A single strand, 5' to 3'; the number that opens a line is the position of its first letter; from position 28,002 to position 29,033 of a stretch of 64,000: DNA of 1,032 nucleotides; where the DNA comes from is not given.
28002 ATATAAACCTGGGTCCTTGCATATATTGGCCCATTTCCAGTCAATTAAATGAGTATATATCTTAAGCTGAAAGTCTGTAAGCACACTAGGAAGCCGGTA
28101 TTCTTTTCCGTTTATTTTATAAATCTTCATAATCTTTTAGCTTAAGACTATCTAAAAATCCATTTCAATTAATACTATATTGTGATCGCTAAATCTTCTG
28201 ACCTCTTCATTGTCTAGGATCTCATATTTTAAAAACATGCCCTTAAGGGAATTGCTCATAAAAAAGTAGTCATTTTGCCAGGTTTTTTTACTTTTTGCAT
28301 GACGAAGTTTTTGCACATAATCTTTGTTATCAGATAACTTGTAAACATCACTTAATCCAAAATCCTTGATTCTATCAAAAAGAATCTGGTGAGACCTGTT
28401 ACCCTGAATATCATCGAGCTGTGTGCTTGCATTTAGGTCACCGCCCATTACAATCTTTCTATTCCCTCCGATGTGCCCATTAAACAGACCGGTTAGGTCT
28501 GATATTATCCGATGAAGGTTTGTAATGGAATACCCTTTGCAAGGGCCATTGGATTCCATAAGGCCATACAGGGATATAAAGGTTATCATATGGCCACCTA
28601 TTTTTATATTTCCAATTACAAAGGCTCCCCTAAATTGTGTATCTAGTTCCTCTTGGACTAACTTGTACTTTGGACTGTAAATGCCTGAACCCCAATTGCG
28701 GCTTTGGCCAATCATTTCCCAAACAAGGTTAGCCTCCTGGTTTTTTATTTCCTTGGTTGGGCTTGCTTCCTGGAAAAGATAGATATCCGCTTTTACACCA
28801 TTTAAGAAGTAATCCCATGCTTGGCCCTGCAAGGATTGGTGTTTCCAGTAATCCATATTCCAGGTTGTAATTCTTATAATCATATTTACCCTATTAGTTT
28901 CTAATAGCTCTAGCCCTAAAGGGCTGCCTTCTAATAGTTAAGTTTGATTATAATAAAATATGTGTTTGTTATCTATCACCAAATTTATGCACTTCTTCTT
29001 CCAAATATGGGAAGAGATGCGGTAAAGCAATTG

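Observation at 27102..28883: Two-gene cytoplasmic nuclease module (EEP-family nuclease plus PD-(D/E)xK-like protein with Zn-ribbon): candidate undescribed defence or toxin system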

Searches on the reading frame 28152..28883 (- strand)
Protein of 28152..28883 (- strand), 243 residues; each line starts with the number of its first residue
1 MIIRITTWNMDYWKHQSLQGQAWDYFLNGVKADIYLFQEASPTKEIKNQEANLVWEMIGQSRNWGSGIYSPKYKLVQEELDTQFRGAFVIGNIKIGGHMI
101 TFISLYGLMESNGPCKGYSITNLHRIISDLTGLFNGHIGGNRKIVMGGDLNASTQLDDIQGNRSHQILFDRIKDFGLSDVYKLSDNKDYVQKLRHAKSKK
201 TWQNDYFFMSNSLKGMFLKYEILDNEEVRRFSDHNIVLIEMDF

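Call 4: search_protein_families(library=pfam, proteins=[window:28152-28883:-], max_evalue=1)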
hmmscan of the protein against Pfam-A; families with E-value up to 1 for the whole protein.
window:28152-28883:- (243 aa): 1 family
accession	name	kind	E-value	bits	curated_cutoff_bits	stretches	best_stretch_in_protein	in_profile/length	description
PF03372.29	Exo_endo_phos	-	0.0012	19.1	24.5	1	29-234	28-225/225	Endonuclease/Exonuclease/phosphatase family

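Call 5: search_protein_families(library=padloc, proteins=[window:28152-28883:-], max_evalue=1)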
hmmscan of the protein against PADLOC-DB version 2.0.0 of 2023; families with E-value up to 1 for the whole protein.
window:28152-28883:- (243 aa): 1 family
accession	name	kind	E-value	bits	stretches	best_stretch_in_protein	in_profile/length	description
PDLC02070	Cas2_II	-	0.024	13.1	1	158-182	8-32/89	-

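Call 6: search_protein_families(library=ncbifam, proteins=[window:28152-28883:-], max_evalue=1)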
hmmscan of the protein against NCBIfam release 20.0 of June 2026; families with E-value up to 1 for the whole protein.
window:28152-28883:- (243 aa): 1 family
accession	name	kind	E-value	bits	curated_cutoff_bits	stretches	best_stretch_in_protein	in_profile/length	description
TIGR00633.1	xth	equivalog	0.0025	17.4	99.05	1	131-241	131-254/255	exodeoxyribonuclease III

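Call 8: search_protein_families(library=phrogs, proteins=[window:28152-28883:-], max_evalue=1)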
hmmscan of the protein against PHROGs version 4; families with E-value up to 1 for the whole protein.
window:28152-28883:- (243 aa): 0 families

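Call 9: search_solved_structures(query=window:28152-28883:-, max_evalue=10)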
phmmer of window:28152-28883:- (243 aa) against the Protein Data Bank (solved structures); distinct sequences matched with E-value up to 10: 1.
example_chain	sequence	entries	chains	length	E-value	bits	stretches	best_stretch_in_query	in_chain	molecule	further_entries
3efz_A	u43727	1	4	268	3.3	10.2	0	157-238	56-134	14-3-3 protein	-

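Call 13: find_homologous_proteins(query=window:28152-28883:-)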
Query window:28152-28883:- (243 aa): 109 proteins with E <= 0.001 among 321 candidates.
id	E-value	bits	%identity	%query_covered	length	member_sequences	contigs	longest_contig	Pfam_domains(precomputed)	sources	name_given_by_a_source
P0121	5.7e-145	499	89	100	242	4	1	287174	PF03372.30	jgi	-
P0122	1.6e-107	376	65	100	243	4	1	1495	PF03372.30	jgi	-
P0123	1.4e-104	367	65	100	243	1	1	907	PF03372.30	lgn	-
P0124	2.8e-104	366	64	99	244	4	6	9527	PF03372.30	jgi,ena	-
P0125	3.3e-104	366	64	100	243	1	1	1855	PF03372.30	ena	-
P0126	2.5e-103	363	64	100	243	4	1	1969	PF03372.30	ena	-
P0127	4.6e-103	362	64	100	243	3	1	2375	PF03372.30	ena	-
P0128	1.1e-102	361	63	99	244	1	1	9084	PF03372.30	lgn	-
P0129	2.2e-102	360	64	100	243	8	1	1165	PF03372.30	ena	-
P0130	6.5e-102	358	62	99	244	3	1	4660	PF03372.30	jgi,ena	jgi:exodeoxyribonuclease-3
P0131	1.8e-100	353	62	100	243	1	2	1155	PF03372.30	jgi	jgi:exonuclease III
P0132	2.0e-100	353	65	95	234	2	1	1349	PF03372.30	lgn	-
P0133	2.7e-100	353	63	100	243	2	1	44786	-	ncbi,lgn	-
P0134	2.8e-100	353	62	99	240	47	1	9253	PF03372.30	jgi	jgi:exonuclease III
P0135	7.9e-99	348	61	100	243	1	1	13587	PF03372.30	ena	-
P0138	2.8e-96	340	58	100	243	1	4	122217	PF03372.30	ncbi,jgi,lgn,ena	-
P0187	1.4e-74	269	51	96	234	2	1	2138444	PF03372.30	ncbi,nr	ncbi:exonuclease/endonuclease/phosphatase family protein [Methanosalsum zhilinae]|nr:hypothetical pr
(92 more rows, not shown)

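Call 21: find_related_loci(query=A2, collection=metagenome_contigs, flank=8000)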
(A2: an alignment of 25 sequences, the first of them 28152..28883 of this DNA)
Query A2 (243 aa) in metagenome_contigs; peptide patterns used: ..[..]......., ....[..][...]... (x = any residue, [..] = any of these).
344 stretches matched a pattern; 189 encode a relative of the query (tblastn E <= 1e-3); the best 80 are kept; 80 distinct loci.
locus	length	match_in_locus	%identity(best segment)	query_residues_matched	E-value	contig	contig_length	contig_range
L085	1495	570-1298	65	1-243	5e-121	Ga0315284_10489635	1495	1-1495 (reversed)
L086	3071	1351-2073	64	3-243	6e-112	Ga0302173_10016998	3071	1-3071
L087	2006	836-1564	63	1-243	6e-115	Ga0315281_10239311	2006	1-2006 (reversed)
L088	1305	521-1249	64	1-243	8e-118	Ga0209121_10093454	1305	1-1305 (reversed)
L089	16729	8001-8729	63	1-243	4e-107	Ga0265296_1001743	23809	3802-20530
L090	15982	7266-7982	62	3-242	8e-105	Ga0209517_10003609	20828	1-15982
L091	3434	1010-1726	63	3-242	3e-106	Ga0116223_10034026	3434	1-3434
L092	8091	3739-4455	62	3-242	2e-103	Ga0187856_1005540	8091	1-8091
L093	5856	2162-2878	61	3-242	9e-103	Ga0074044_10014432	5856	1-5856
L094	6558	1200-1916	61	3-242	3e-102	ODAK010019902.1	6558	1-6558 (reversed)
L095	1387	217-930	61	3-241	3e-110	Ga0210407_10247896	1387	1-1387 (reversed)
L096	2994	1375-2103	58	1-243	3e-99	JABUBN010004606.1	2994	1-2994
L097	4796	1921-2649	58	1-243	4e-97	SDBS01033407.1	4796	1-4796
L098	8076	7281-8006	59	1-242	7e-97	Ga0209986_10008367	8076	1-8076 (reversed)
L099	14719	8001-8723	57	3-243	1e-96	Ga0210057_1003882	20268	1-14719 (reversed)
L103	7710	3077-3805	58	1-243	8e-96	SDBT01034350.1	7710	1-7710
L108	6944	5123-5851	57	1-243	7e-95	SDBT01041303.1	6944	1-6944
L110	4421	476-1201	57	1-243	2e-94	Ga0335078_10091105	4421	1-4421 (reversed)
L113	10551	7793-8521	57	1-243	3e-94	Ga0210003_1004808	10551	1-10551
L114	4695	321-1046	57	1-242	3e-94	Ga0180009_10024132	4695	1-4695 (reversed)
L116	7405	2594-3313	56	3-243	1e-93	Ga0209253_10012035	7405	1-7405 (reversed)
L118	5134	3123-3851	56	1-243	4e-93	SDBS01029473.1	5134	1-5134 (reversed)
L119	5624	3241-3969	56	1-243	4e-93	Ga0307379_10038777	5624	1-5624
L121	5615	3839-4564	56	1-243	9e-93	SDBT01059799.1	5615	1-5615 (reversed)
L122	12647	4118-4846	56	1-243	1e-92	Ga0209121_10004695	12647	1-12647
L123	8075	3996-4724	56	1-243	9e-93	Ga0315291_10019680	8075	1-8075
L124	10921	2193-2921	56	1-243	9e-92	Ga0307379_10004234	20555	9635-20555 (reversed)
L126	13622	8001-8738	55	1-243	4e-90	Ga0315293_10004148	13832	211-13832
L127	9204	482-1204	54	3-243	9e-90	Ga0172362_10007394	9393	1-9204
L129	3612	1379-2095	55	3-241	2e-89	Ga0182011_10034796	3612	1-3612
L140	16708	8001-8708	54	1-241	2e-83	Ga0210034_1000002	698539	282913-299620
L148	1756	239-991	48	1-243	1e-78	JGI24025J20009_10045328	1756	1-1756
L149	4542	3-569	60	55-243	5e-75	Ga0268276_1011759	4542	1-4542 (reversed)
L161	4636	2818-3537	48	1-242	4e-68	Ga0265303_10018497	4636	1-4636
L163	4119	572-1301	54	1-243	2e-67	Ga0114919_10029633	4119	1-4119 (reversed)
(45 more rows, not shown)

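Call 26: find_encoding_contigs(protein=P0121, flank=10000, max_places=3)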
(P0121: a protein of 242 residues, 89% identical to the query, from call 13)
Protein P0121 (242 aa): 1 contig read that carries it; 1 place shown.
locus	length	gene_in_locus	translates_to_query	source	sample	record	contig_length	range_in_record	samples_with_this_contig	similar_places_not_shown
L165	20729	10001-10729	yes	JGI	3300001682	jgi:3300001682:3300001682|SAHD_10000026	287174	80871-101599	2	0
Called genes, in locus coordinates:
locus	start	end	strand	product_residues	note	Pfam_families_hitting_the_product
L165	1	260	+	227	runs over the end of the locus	PF18912:DZR_2 (weak), PF00156:Pribosyltran (weak)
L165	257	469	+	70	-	PF00313:CSD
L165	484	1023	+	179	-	PF02482:Ribosomal_S30AE, PF16321:Ribosom_S30AE_C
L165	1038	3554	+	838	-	PF07517:SecA_DEAD, PF00270:DEAD (weak), PF01043:SecA_PP_bind, PF21090:P-loop_SecA, PF07516:SecA_SW, PF02810:SEC-C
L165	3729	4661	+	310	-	PF03462:PCRF, PF00472:RF-1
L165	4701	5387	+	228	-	PF02463:SMC_N (faint), PF00005:ABC_tran, PF13304:AAA_21 (faint)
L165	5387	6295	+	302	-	PF18075:FtsX_ECD, PF02687:FtsX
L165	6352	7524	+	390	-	PF24568:CC_PcsB, PF01551:Peptidase_M23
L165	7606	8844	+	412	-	PF22694:CtpB_N-like (weak), PF00595:PDZ, PF13180:PDZ_2, PF17820:PDZ_6, PF03572:Peptidase_S41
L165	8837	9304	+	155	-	PF01668:SmpB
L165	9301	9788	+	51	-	-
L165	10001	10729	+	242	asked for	PF03372:Exo_endo_phos (weak)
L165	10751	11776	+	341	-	PF22558:REase-ARP, PF20796:PDDEXK_13 (weak)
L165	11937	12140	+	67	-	-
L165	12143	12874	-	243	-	PF01695:IstB_IS21, PF00308:Bac_DnaA, PF20720:nSTAND3 (faint), PF00004:AAA (faint)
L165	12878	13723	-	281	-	PF22483:Mu-transpos_C_2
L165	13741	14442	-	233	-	-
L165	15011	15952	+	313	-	-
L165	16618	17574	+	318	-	PF00497:SBP_bac_3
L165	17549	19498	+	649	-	PF00512:HisKA, PF02518:HATPase_c, PF00072:Response_reg, PF01627:Hpt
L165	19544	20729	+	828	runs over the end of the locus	PF00072:Response_reg, PF00989:PAS (faint), PF08447:PAS_3, PF13426:PAS_9, PF08447:PAS_3, PF00990:GGDEF, PF00563:EAL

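Call 34: search_protein_families(library=pfam, alignment_id=A3, max_evalue=0.001)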
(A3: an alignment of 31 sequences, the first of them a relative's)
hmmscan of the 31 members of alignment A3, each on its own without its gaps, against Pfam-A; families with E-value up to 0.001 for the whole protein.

A. member 1, L119:4009-4887:+ (292 aa): 1 family
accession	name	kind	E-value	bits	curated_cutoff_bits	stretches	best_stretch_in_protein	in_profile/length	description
PF22558.3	REase-ARP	-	4.4e-14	53.2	27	1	37-292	27-270/270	Restriction Endonuclease associating with ARP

B. families by the number of members that match (of 31 scanned): 23 families
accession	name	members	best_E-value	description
PF22558.3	REase-ARP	4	5.2e-17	Restriction Endonuclease associating with ARP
PF07693.20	KAP_NTPase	2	4.4e-38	KAP family P-loop domain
PF20796.3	PDDEXK_13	2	9.9e-05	PD-(D/E)XK nuclease superfamily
PF01844.29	HNH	2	0.00022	HNH endonuclease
PF09484.15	Cas_TM1802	1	3.6e-170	CRISPR-associated protein TM1802 (cas_TM1802)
PF22187.2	DUF6946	1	1.7e-75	Domain of unknown function (DUF6946)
PF03747.19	ADP_ribosyl_GH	1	2.4e-51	ADP-ribosylglycohydrolase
PF20118.4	DUF6508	1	3.9e-36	Family of unknown function (DUF6508)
PF08713.17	DNA_alkylation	1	2.5e-31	DNA alkylation repair enzyme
PF22128.2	Alp7A_like_C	1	4.2e-25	Alp7A C-terminal domain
PF13229.12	Beta_helix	1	5.6e-19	Right handed beta helix region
PF08867.16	FRG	1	4e-17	FRG domain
PF05048.19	NosD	1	3.3e-15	Periplasmic copper-binding protein (NosD)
PF13392.12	HNH_3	1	1.4e-14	HNH endonuclease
PF01048.26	PNP_UDP_1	1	2.8e-11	Phosphorylase superfamily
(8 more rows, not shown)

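Call 35: search_protein_families(library=pfam, alignment_id=A4, max_evalue=0.001)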
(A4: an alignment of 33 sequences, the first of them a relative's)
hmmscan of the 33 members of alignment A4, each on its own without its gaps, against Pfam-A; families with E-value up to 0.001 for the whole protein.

A. member 1, L089:5390-7948:+ (852 aa): 2 families
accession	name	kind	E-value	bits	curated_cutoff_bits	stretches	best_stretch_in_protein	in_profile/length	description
PF04851.21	ResIII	-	6.6e-18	65.6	22.5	1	43-253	6-162/164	Type III restriction enzyme, res subunit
PF18766.7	SWI2_SNF2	-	2.3e-10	40.9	26.7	1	97-298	18-206/221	SWI2/SNF2 ATPase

B. families by the number of members that match (of 33 scanned): 27 families (the first 25 are shown)
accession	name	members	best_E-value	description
PF03235.19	GmrSD_N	3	5.5e-33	GmrSD restriction endonuclease, N-terminal domain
PF18766.7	SWI2_SNF2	2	8.6e-83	SWI2/SNF2 ATPase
PF13175.12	AAA_15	2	6.4e-24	AAA ATPase domain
PF04851.21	ResIII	2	3.2e-20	Type III restriction enzyme, res subunit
PF13304.12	AAA_21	2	4.7e-19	AAA domain, putative AbiEii toxin, Type IV TA system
PF02463.25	SMC_N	2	7.4e-05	RecF/RecN/SMC N terminal domain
PF11867.13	T1RH-like_C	1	1.1e-129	Type I restriction enzyme HindI endonuclease subunit-like, C-terminal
PF03747.19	ADP_ribosyl_GH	1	4.3e-73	ADP-ribosylglycohydrolase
PF04313.20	HSDR_N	1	4.7e-52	Type I restriction enzyme R protein N terminus (HSDR_N)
PF18864.6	AbiTii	1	1.1e-47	AbiTii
PF11074.14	DUF2779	1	1.1e-34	Domain of unknown function(DUF2779)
PF00565.23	SNase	1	6.3e-28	Staphylococcal nuclease homologue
PF20619.3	DUF6804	1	3e-23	Family of unknown function (DUF6804)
PF07510.16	GmrSD_C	1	3e-21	GmrSD restriction endonucleases, C-terminal domain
PF22679.2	T1R_D3-like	1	1.9e-20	Type I restriction enzyme subunit R domain 3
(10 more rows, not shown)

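Call 42: search_solved_structures(query=A2, max_evalue=1)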
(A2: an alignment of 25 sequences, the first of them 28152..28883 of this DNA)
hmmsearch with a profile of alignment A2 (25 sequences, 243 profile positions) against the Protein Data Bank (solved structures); distinct sequences matched with E-value up to 1: 49.
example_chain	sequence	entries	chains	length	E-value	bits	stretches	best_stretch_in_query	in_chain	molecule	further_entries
5cfe_A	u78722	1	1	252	1.6e-07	34.3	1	3-239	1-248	Exodeoxyribonuclease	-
8sp5_A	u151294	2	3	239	1.1e-05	28.3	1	43-242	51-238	LINE-1 retrotransposon endonuclease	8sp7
1vyb_A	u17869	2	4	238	1.8e-05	27.6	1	43-241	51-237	ORF2 CONTAINS A REVERSE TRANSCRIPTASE DOMAIN | LINE-1 retrotransposable element ORF2 protein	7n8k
8igi_A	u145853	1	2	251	1.8e-05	27.6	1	3-240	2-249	Exodeoxyribonuclease (LexA)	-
2v0s_A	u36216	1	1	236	2.2e-05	27.3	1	43-241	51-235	LR1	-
2v0r_A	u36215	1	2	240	2.3e-05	27.2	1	43-241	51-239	LTX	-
7n8s_A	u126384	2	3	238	5.3e-05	26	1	43-241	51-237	LINE-1 retrotransposable element ORF2 protein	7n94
3w2y_A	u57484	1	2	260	0.00039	23.2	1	139-243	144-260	Exodeoxyribonuclease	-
3w2x_A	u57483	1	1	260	0.00048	22.9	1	139-243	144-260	Exodeoxyribonuclease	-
3fzi_A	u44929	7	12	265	0.00053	22.8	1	139-243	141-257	Exodeoxyribonuclease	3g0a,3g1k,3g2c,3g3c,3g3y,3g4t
3g91_A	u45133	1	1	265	0.00056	22.7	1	139-243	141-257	Exodeoxyribonuclease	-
2jc5_A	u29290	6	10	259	0.0015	21.3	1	40-242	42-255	EXODEOXYRIBONUCLEASE | PUTATIVE EXODEOXYRIBONUCLEASE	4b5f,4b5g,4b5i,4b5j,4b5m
3g00_A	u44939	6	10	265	0.004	19.9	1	139-243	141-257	Exodeoxyribonuclease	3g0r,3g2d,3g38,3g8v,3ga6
6fk4_A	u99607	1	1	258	0.0061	19.3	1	124-242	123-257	Exodeoxyribonuclease III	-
2jc4_A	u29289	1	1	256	0.0088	18.8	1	124-242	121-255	EXODEOXYRIBONUCLEASE III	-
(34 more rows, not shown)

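Call 51: predict_structure(alignment_id=A2)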
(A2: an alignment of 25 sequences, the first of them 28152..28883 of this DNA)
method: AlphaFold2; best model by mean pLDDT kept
length: 243 residues; sequences in the alignment: 25
mean_pLDDT: 86.5   pTM: 0.88
mean pLDDT of the five models: 86.5, 86.5, 86.5, 85.2, 83.2
residues with pLDDT >= 90: 146; 70-90: 58; 50-70: 31; < 50: 8
segments of 3 or more residues with pLDDT < 50: 112-116, 137-139
pLDDT, mean of each block of 10 residues (from residue 1): 96 90 97 96 95 91 93 96 92 94 86 56 90 68 90 71 84 92 79 59 83 94 91 92 95
secondary structure, 60 per line:
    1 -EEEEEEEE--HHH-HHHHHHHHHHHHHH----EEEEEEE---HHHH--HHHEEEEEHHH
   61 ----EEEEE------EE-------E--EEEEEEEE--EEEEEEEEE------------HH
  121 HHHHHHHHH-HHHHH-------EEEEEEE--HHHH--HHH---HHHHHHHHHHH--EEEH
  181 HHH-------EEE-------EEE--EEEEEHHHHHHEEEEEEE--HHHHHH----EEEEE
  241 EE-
elements in order: E2-9 H16-29 E34-40 H44-47 E53-57 E65-69 E88-95 E98-106 H119-129 H131-135 E143-149 H152-155 H164-174 E177-179 H180-183 E191-193 E201-203 E206-210 H211-216 E217-223 H226-231 E236-242

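Call 55: search_protein_families(library=pfam, proteins=[L094:2039-2968:+, L097:2829-3347:+, L103:3971-7237:+, L110:1221-1850:+, L113:8667-10550:+, L114:1231-2868:+, L118:4017-5132:+, L121:4735-5262:+, L122:4947-6107:+, L126:8828-9745:+], max_evalue=0.01)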
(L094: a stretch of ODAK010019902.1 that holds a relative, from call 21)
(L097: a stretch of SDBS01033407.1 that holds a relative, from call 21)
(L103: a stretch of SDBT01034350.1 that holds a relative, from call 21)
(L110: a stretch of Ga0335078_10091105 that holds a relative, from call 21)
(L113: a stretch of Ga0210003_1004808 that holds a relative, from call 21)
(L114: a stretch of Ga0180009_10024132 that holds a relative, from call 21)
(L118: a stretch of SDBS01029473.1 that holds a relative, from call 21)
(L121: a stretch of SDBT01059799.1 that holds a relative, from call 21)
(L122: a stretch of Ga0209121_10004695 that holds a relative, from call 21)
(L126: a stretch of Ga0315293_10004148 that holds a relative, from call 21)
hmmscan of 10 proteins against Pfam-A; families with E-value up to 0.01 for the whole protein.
L094:2039-2968:+ (309 aa): 1 family
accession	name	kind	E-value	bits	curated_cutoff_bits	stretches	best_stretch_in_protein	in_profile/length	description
PF08867.16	FRG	-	4e-17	63.3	25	1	53-149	3-89/94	FRG domain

L097:2829-3347:+ (172 aa): 0 families

L103:3971-7237:+ (1088 aa): 2 families
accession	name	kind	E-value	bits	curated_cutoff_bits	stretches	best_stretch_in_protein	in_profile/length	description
PF07693.20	KAP_NTPase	-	3.1e-34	119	20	1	34-372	3-292/293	KAP family P-loop domain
PF13401.12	AAA_22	-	0.0047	17.7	27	0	54-125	10-77/130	AAA domain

L110:1221-1850:+ (209 aa): 0 families

L113:8667-10550:+ (628 aa): 2 families
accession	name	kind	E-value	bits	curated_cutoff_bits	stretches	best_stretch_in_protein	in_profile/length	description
PF03747.19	ADP_ribosyl_GH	-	2.4e-51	175.5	26.2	1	394-628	1-236/287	ADP-ribosylglycohydrolase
PF20118.4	DUF6508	-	3.9e-36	124.2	23.6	1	23-147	3-126/129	Family of unknown function (DUF6508)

L114:1231-2868:+ (545 aa): 2 families
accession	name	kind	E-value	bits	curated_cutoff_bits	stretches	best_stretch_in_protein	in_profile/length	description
PF13229.12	Beta_helix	-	5.6e-19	68.8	25.9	1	143-277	2-138/158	Right handed beta helix region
PF05048.19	NosD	-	3.3e-15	56.5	23.6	1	128-281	25-177/212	Periplasmic copper-binding protein (NosD)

L118:4017-5132:+ (372 aa): 6 families
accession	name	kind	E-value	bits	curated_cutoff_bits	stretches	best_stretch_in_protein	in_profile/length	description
PF07693.20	KAP_NTPase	-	4.4e-38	131.7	20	1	35-370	4-290/293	KAP family P-loop domain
PF24883.2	NPHP3_N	-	3.1e-05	24.7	24.8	0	198-270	90-161/164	Nephrocystin 3, N-terminal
PF13401.12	AAA_22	-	5.9e-05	23.8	27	0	54-125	10-77/130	AAA domain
PF06745.19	ATPase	-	0.00088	19.1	26.6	0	197-272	87-164/231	KaiC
PF00004.35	AAA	-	0.0034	18.3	21.2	0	213-271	38-107/131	ATPase family associated with various cellular activities (AAA)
PF13238.12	AAA_18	-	0.0038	18.1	29.4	0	52-136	1-68/128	AAA domain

L121:4735-5262:+ (175 aa): 0 families

L122:4947-6107:+ (386 aa): 0 families

L126:8828-9745:+ (305 aa): 1 family
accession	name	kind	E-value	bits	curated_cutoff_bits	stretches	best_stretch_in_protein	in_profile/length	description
PF01939.22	NucS_C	-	0.00088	19.7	24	1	23-88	2-66/124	Endonuclease NucS C-terminal domain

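Call 56: search_protein_families(library=pfam, proteins=[L086:2230-3069:+, L127:1307-3151:+, L129:2115-2783:+, L161:3626-4330:+, L148:1147-1755:+, L099:8840-9235:+, L116:3451-3852:+, L123:4797-5195:+, L140:8788-9135:+, L090:8014-8322:+], max_evalue=0.01)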
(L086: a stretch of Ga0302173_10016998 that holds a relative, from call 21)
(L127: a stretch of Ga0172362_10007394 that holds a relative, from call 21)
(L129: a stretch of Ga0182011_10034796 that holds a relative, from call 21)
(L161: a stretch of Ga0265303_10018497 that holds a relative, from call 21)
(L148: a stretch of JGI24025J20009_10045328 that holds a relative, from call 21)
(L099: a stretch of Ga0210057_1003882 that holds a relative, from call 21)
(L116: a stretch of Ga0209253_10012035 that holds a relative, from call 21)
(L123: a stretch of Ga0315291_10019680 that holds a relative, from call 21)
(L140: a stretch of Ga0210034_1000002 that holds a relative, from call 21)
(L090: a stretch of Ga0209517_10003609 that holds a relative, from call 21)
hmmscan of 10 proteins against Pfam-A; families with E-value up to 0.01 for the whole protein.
L086:2230-3069:+ (280 aa): 1 family
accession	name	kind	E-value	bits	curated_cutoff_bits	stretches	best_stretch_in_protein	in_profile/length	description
PF22128.2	Alp7A_like_C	-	4.2e-25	88.8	22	1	217-280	2-65/156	Alp7A C-terminal domain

L127:1307-3151:+ (614 aa): 1 family
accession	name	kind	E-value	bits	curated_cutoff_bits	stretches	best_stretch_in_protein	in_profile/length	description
PF09484.15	Cas_TM1802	-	3.6e-170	568.1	25.1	1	1-598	1-601/602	CRISPR-associated protein TM1802 (cas_TM1802)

L129:2115-2783:+ (222 aa): 0 families

L161:3626-4330:+ (234 aa): 1 family
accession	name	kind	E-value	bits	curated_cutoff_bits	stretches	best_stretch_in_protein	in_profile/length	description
PF22187.2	DUF6946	-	1.7e-75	253.5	27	1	9-222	3-213/214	Domain of unknown function (DUF6946)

L148:1147-1755:+ (203 aa): 1 family
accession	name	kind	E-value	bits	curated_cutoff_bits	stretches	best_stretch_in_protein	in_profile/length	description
PF01048.26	PNP_UDP_1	-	2.8e-11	43.7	25.1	1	91-202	55-178/233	Phosphorylase superfamily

L099:8840-9235:+ (131 aa): 0 families

L116:3451-3852:+ (133 aa): 0 families

L123:4797-5195:+ (132 aa): 1 family
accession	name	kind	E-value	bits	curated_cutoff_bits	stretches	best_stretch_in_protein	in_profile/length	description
PF13392.12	HNH_3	-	1.4e-14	53.9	24.8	1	21-62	2-44/46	HNH endonuclease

L140:8788-9135:+ (115 aa): 0 families

L090:8014-8322:+ (102 aa): 0 families
